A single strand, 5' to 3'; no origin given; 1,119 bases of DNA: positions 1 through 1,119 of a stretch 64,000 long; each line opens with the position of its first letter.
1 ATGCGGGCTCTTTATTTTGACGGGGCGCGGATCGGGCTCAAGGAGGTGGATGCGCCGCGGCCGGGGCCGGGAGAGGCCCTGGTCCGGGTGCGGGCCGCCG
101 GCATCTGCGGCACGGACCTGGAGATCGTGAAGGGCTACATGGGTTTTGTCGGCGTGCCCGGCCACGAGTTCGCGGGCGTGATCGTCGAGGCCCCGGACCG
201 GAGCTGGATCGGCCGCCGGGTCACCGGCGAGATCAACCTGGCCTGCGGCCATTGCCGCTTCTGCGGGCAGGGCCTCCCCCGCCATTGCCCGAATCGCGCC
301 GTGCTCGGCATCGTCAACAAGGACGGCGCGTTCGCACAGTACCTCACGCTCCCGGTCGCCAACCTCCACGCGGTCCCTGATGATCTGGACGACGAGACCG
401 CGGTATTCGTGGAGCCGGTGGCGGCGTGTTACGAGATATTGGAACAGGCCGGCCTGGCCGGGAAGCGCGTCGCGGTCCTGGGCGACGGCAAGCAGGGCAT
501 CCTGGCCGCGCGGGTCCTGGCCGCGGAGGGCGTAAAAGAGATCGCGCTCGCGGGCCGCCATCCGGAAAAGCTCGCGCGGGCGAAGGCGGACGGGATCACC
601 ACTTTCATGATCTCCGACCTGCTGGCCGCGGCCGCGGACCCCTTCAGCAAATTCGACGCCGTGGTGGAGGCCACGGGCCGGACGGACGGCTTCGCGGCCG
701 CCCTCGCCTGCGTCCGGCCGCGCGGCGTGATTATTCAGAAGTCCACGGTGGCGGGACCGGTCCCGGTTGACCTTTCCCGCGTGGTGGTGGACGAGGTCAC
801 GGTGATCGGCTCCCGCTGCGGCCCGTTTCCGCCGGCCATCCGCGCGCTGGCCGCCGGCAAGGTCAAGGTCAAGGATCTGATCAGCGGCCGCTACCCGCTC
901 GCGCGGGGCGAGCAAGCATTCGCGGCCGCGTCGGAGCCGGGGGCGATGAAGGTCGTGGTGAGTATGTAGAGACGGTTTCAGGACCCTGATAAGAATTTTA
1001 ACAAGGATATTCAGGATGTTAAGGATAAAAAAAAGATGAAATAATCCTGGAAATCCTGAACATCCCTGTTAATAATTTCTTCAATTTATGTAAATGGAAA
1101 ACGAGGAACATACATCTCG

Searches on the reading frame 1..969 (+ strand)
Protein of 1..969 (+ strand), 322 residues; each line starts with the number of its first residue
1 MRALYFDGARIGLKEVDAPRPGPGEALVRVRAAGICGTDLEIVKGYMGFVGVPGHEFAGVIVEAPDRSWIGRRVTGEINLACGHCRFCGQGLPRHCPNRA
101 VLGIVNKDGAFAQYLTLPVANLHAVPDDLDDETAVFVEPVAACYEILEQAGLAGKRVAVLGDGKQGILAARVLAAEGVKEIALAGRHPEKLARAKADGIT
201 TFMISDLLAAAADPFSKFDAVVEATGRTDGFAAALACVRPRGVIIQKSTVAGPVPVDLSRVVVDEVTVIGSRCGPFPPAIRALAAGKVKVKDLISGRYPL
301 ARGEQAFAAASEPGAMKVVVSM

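Call 52: search_protein_families(library=pfam, proteins=[window:1-969:+])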
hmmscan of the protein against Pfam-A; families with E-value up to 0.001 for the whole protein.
window:1-969:+ (322 aa): 5 families
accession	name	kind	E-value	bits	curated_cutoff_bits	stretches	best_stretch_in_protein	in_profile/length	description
PF08240.17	ADH_N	-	4.5e-24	85.1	23.5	1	22-127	1-104/104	Alcohol dehydrogenase GroES-like domain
PF00107.32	ADH_zinc_N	-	2.1e-12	47.5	31.8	1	166-279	3-123/129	Zinc-binding dehydrogenase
PF16912.11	Glu_dehyd_C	-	1.2e-09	38.4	34.9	1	148-321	25-210/211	Glucose dehydrogenase C-terminus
PF01488.26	Shikimate_DH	-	1e-05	26.1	24.3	1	151-227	9-85/138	Shikimate / quinate 5-dehydrogenase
PF07991.19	KARI_N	-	0.00097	19.2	20.6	0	152-211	2-61/165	Acetohydroxy acid isomeroreductase, NADPH-binding domain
